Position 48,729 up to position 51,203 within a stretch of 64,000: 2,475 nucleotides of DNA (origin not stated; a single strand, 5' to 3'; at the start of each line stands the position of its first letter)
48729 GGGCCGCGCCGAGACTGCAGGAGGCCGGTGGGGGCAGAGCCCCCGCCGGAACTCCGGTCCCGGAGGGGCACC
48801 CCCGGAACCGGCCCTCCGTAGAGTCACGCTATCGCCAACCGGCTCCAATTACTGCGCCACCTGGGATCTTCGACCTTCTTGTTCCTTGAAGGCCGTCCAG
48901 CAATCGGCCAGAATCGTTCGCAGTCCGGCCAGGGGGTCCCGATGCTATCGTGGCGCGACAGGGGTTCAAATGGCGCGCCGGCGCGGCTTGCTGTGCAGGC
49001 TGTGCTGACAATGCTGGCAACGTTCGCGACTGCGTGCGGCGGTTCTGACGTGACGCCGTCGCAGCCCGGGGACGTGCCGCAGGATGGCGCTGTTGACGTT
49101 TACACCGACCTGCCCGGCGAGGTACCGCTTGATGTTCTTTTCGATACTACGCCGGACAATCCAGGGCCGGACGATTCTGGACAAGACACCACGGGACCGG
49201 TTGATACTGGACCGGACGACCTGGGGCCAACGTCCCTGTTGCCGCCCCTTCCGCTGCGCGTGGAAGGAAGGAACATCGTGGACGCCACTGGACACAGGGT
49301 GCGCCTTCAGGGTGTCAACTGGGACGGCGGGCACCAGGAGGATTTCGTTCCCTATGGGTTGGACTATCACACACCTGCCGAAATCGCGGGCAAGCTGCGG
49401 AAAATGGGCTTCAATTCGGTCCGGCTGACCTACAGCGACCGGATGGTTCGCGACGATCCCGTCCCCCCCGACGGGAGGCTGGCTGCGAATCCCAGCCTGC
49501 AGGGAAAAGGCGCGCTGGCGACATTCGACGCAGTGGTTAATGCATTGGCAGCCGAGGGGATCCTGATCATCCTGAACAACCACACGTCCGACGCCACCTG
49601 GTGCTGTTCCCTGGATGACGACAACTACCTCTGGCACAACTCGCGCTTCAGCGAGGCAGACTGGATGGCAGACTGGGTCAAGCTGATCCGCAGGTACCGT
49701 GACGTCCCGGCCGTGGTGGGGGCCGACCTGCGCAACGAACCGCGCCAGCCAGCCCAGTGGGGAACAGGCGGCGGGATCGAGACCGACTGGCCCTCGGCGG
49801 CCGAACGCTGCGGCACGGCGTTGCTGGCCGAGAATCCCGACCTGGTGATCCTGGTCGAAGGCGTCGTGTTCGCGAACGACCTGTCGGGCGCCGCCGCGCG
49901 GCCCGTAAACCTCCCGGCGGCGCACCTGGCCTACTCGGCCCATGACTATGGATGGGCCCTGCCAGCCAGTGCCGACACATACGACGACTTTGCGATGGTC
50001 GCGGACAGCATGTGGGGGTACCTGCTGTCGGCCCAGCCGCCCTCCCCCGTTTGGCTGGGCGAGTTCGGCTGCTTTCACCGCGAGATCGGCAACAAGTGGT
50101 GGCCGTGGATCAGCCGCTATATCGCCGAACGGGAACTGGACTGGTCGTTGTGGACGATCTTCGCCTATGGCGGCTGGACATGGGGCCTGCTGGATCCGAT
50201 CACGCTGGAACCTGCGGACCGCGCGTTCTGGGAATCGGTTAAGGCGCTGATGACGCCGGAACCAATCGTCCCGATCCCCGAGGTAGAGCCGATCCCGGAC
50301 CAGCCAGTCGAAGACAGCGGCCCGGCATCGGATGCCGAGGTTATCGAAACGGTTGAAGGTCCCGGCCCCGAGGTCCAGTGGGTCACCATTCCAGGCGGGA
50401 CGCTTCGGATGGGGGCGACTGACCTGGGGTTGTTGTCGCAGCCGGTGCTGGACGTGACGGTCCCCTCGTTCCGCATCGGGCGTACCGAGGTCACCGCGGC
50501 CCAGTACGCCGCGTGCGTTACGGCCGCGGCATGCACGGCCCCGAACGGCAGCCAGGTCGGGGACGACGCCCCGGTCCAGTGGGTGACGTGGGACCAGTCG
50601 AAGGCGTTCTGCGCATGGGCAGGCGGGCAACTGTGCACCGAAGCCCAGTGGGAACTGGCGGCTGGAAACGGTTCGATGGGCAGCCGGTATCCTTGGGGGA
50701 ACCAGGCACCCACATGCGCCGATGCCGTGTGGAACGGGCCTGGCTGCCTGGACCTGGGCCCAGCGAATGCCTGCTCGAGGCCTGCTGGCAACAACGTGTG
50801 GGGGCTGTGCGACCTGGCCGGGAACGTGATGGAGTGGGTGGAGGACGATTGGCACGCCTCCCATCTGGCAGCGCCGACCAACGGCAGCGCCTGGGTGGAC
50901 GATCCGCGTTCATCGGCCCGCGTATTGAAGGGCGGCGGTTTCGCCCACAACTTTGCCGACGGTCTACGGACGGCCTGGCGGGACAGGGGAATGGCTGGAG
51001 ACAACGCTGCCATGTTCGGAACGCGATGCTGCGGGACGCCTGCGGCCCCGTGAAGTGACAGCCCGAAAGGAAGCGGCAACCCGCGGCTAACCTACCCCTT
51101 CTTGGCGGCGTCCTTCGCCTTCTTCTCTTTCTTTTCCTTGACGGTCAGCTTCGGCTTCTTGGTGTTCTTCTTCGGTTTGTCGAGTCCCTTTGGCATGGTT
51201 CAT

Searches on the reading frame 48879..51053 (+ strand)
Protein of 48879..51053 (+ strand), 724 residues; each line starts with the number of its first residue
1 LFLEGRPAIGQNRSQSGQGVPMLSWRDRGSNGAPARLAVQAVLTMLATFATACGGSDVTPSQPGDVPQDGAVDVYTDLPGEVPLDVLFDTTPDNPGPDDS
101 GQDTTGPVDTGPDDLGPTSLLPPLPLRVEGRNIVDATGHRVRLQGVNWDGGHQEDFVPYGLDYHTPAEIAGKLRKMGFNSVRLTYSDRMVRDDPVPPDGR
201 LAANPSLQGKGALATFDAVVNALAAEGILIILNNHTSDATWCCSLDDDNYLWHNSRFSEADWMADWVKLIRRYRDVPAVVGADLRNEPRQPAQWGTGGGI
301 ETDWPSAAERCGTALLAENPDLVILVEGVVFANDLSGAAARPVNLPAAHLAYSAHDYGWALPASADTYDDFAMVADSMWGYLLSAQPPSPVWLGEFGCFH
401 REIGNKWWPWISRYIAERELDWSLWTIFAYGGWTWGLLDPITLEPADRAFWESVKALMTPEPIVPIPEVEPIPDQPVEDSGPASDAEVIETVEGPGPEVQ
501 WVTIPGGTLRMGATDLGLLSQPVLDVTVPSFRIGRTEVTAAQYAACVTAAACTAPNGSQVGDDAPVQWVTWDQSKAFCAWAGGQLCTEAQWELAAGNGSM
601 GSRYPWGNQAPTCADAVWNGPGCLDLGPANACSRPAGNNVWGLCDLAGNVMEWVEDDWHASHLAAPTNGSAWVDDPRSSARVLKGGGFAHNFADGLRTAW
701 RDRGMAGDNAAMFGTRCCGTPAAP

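Call 12: search_protein_families(library=pfam, proteins=[window:48879-51053:+], max_evalue=0.01)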
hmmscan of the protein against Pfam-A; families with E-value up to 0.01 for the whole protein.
window:48879-51053:+ (724 aa): 2 families
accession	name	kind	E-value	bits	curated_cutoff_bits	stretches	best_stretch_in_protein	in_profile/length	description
PF03781.23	FGE-sulfatase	-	4.3e-41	141.7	23.3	1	499-717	3-253/255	Sulfatase-modifying factor enzyme 1-like domain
PF00150.24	Cellulase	-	9.4e-30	104.4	23.5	1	134-427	1-268/272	Cellulase (glycosyl hydrolase family 5)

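Call 28: find_encoding_contigs(protein=window:48942-51053:+, flank=3000, max_places=10)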
Protein window:48942-51053:+ (703 aa): 13 contigs read that carry it; 4 places shown.
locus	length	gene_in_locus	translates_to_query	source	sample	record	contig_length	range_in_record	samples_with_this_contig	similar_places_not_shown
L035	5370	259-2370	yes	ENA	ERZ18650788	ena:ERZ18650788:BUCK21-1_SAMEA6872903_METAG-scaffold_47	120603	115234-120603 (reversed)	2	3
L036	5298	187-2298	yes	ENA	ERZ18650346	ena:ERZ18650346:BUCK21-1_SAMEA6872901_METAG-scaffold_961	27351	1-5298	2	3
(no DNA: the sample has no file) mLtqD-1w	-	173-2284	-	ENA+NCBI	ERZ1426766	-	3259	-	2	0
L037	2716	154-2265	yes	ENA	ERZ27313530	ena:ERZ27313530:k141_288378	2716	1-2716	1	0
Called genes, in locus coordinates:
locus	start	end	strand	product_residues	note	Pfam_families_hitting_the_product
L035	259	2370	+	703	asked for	PF00150:Cellulase, PF03781:FGE-sulfatase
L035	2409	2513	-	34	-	-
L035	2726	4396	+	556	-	-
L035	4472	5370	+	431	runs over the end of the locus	PF13472:Lipase_GDSL_2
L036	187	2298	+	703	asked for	PF00150:Cellulase, PF03781:FGE-sulfatase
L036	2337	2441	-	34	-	-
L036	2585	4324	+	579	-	-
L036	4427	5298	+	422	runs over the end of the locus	PF13472:Lipase_GDSL_2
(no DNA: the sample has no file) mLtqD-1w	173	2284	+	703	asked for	PF00150:Cellulase, PF03781:FGE-sulfatase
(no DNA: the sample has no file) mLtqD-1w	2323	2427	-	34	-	-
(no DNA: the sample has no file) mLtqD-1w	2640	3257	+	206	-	?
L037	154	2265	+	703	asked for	PF00150:Cellulase, PF03781:FGE-sulfatase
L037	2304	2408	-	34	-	-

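Call 40: find_homologous_proteins(query=window:48942-51053:+, max_evalue=1e-30)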
Query window:48942-51053:+ (703 aa): 178 proteins with E <= 1e-30 among 8000 candidates; the best 120 are listed.
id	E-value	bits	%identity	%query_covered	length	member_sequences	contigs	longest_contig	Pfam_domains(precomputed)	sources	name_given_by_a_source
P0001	0.0e+0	1659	100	100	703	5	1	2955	PF00150.25,PF03781.23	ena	-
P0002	2.9e-244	831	61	89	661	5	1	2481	PF00150.25,PF03781.23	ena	-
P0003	3.9e-160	553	60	61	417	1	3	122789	PF00150.25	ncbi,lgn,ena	-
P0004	1.2e-159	551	69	49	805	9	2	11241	PF00150.25,PF13859.13,PF02012.27,PF13088.13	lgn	-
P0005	3.5e-109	384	47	57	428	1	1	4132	PF00150.25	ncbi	-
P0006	6.7e-97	344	52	46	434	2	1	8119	PF00150.25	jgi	-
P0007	7.2e-94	334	49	50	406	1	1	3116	PF00150.25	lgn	-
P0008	4.9e-92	328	49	48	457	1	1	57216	PF00150.25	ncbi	-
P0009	4.0e-91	325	48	48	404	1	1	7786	PF00150.25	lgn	-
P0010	2.2e-90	322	49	46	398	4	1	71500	PF00150.25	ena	-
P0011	2.1e-87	312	44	52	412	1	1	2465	PF00150.25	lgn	-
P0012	7.3e-86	307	45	52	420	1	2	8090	PF00150.25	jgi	jgi:endoglucanase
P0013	3.2e-85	305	49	43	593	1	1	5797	PF00150.25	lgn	-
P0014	2.3e-84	302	45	51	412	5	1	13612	PF00150.25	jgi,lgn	jgi:endoglucanase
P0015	2.8e-80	289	47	43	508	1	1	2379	PF00150.25,PF17957.8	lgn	-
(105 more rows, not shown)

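Call 41: find_encoding_contigs(protein=P0003, flank=6000, max_places=3)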
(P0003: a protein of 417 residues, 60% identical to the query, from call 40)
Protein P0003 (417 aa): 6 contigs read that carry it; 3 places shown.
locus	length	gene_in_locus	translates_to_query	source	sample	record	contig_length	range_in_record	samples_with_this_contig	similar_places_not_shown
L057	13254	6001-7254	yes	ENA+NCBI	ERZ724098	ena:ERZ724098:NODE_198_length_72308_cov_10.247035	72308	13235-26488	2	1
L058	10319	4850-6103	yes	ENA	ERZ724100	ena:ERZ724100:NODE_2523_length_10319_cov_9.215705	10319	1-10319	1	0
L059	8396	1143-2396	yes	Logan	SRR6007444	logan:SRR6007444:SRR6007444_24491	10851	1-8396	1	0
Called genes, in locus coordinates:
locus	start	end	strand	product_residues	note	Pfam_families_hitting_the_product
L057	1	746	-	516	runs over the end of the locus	PF02310:B12-binding, PF04055:Radical_SAM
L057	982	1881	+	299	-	PF02985:HEAT (faint), PF13646:HEAT_2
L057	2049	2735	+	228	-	-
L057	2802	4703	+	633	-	-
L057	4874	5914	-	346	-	PF03372:Exo_endo_phos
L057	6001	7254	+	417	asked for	PF00150:Cellulase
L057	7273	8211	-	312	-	PF01145:Band_7, PF16200:Band_7_C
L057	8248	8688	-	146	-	PF01957:NfeD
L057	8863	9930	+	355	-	-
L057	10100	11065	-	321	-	PF01207:Dus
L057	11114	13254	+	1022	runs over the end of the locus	PF13802:Gal_mutarotas_2, PF01055:Glyco_hydro_31_2nd, PF21365:Glyco_hydro_31_3rd, PF17137:DUF5110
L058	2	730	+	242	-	?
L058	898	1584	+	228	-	-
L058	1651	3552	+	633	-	-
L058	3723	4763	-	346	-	PF03372:Exo_endo_phos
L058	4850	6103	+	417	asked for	PF00150:Cellulase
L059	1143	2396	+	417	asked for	PF00150:Cellulase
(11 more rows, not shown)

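Call 42: find_encoding_contigs(protein=P0002, flank=3000, max_places=3)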
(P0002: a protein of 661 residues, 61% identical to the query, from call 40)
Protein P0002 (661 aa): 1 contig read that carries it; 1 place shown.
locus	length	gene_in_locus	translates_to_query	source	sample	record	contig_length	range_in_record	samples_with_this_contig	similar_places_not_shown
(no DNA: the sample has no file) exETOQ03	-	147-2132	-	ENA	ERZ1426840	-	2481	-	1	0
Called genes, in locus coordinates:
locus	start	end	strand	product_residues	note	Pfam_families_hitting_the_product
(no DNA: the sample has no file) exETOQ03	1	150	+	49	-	?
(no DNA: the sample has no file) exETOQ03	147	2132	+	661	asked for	PF00150:Cellulase, PF03781:FGE-sulfatase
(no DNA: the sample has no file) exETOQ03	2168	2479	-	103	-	?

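Call 73: find_encoding_contigs(protein=P0004, flank=10000, max_places=3)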
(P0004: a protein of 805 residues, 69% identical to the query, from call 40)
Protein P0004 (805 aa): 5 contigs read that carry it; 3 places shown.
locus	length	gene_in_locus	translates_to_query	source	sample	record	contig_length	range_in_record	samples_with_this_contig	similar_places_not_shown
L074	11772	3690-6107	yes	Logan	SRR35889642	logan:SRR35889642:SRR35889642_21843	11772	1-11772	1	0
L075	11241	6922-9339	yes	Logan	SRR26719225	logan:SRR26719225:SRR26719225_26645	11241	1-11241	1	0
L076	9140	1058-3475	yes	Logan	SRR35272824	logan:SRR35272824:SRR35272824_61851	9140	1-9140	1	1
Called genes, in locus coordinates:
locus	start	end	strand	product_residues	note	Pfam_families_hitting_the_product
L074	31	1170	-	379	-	-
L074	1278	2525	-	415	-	PF02230:Abhydrolase_2 (faint)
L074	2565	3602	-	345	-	PF00155:Aminotran_1_2 (weak), PF01212:Beta_elim_lyase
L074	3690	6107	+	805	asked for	PF13859:BNR_3, PF13088:BNR_2, PF02012:BNR (faint), PF00150:Cellulase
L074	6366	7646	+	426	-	PF06050:HGD-D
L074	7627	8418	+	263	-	PF01869:BcrAD_BadFG, PF02782:FGGY_C (weak)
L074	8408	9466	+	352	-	PF00586:AIRS, PF02769:AIRS_C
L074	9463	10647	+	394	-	PF00266:Aminotran_5, PF01212:Beta_elim_lyase (weak), PF01041:DegT_DnrJ_EryC1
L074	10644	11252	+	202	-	PF01206:TusA, PF02635:DsrE (faint)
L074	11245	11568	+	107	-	PF11823:Se_S_carrier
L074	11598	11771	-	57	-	?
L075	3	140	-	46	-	?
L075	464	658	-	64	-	-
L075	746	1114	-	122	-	PF00578:AhpC-TSA, PF10417:1-cysPrx_C (weak)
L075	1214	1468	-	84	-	PF00578:AhpC-TSA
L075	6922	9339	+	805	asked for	PF13859:BNR_3, PF13088:BNR_2, PF02012:BNR (faint), PF00150:Cellulase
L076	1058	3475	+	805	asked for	PF13859:BNR_3, PF13088:BNR_2, PF02012:BNR (faint), PF00150:Cellulase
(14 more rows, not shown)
